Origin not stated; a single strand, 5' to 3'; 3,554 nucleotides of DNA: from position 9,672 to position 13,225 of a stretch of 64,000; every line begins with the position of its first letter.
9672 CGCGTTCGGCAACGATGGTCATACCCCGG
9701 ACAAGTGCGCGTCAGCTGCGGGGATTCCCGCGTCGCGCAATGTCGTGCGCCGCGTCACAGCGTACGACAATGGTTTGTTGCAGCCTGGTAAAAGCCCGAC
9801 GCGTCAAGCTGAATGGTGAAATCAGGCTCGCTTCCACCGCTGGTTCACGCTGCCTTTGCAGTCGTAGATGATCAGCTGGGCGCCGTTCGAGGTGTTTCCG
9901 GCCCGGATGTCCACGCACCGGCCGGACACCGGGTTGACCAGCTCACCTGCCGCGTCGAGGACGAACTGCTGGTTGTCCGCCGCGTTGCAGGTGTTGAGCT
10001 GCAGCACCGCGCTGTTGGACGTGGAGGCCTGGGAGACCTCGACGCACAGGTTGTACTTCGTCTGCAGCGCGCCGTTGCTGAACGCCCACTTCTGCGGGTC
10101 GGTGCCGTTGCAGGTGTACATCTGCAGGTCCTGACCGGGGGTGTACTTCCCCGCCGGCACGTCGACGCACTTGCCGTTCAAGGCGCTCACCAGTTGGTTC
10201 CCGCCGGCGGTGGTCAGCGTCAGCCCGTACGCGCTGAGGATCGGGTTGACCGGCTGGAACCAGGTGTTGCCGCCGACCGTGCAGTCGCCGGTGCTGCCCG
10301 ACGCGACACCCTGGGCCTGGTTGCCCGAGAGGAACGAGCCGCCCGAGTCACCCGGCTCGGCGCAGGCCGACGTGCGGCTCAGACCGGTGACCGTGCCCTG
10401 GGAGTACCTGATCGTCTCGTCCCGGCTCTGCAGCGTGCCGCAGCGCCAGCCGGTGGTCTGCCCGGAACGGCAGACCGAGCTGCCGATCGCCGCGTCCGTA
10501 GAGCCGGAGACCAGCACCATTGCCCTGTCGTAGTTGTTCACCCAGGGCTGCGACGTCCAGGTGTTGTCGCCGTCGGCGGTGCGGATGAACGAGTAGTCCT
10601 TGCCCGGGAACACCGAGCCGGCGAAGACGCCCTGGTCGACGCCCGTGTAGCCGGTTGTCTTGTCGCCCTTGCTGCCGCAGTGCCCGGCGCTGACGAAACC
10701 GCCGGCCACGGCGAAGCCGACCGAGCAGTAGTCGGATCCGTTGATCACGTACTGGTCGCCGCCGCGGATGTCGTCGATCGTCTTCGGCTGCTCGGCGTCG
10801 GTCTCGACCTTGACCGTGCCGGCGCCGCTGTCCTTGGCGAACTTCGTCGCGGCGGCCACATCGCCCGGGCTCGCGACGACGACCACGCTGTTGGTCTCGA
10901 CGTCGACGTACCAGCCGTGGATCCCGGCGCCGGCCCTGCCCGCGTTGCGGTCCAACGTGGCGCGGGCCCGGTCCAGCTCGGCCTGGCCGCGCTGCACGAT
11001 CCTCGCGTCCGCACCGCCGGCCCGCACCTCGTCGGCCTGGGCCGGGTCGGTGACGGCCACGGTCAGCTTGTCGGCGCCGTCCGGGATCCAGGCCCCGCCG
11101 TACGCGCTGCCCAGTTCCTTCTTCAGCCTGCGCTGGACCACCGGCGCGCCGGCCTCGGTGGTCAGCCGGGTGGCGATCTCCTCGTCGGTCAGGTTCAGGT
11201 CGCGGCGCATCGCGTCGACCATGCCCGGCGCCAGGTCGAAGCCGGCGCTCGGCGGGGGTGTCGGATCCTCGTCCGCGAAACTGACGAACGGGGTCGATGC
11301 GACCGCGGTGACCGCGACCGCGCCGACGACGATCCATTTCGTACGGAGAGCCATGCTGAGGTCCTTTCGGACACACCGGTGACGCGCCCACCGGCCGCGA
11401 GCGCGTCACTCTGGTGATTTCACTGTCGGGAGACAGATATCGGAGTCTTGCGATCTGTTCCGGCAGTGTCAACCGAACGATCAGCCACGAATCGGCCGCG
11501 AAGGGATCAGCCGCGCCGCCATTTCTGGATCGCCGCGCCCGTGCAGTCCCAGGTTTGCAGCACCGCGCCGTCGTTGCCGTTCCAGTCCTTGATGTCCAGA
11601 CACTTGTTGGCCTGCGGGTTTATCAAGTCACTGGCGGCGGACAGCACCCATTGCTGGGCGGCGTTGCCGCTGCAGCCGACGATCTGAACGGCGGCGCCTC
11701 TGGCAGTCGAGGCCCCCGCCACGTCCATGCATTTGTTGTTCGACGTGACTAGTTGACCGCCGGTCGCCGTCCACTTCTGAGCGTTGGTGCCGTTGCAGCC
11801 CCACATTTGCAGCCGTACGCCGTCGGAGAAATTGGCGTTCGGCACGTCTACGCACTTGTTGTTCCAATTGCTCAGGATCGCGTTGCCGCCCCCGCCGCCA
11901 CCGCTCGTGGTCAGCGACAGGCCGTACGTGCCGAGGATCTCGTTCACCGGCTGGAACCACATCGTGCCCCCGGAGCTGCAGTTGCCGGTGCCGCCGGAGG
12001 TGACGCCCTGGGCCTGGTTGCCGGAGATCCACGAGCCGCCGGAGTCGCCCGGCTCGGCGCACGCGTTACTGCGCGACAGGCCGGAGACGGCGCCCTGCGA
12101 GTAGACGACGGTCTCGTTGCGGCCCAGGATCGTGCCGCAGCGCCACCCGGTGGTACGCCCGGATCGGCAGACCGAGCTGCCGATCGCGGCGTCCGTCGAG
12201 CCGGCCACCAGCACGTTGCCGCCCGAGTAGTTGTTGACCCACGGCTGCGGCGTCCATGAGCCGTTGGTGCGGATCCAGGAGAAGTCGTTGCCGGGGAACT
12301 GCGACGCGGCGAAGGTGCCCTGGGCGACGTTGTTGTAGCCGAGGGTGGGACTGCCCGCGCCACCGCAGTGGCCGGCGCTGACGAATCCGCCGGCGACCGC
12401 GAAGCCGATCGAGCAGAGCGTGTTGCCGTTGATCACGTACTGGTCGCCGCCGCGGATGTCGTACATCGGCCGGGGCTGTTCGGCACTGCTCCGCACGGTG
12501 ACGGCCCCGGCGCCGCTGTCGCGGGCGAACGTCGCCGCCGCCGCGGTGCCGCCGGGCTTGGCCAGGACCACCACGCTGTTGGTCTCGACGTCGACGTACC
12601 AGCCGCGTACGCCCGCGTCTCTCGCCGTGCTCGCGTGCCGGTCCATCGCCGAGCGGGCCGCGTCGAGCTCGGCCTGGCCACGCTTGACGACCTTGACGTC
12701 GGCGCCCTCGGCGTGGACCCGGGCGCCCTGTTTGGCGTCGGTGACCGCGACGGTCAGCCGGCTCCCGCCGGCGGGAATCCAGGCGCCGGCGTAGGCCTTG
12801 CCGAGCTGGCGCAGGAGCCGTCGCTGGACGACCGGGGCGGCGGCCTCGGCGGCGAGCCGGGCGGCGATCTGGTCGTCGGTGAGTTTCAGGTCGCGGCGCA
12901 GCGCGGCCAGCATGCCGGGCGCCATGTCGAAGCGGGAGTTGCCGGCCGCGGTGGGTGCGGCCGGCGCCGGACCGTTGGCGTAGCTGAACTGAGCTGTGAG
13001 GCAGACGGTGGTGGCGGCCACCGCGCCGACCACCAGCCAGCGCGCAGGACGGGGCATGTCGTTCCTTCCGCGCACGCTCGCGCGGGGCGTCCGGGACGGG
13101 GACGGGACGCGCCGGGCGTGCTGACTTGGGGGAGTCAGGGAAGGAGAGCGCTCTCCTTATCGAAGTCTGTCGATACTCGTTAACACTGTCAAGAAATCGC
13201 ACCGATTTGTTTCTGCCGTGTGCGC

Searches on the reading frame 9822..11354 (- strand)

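Call 12: search_protein_families(library=pfam, proteins=[window:9822-11354:-], max_evalue=0.001)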
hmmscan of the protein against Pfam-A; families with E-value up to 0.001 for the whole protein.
window:9822-11354:- (510 aa): 3 families
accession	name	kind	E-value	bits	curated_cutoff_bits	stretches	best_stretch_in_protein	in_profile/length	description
PF00652.28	Ricin_B_lectin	-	1.9e-24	86.7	29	1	387-507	4-126/126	Ricin-type beta-trefoil lectin domain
PF14200.12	RicinB_lectin_2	-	1.3e-19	71.1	25.6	2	383-427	12-56/89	Ricin-type beta-trefoil lectin domain-like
PF02983.19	Pro_Al_protease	-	3.4e-18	65.9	23.4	1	122-178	1-57/59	Alpha-lytic protease prodomain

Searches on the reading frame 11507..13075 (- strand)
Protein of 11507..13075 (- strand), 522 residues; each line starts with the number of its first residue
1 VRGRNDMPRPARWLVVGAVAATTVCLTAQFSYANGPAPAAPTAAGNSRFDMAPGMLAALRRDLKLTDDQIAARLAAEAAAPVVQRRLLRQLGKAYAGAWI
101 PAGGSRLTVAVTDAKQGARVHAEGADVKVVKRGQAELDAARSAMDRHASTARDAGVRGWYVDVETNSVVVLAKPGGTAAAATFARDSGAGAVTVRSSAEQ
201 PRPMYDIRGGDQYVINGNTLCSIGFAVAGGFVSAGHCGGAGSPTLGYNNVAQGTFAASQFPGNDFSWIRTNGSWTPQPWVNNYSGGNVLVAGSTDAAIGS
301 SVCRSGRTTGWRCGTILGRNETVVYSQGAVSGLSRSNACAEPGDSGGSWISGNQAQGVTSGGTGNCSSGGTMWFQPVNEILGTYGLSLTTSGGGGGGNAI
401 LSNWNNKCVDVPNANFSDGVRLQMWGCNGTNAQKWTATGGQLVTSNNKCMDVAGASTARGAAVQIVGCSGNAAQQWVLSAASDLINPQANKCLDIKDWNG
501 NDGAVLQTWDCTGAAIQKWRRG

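Call 12: search_protein_families(library=pfam, proteins=[window:11507-13075:-], max_evalue=0.001)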
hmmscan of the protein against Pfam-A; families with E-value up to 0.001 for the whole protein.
window:11507-13075:- (522 aa): 3 families
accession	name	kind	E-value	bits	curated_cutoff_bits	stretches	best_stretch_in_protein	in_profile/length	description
PF00652.28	Ricin_B_lectin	-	2.6e-22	79.8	29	1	405-519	10-126/126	Ricin-type beta-trefoil lectin domain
PF14200.12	RicinB_lectin_2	-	2.7e-17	63.7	25.6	3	445-509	21-89/89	Ricin-type beta-trefoil lectin domain-like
PF02983.19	Pro_Al_protease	-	1.9e-16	60.3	23.4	1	132-189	1-57/59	Alpha-lytic protease prodomain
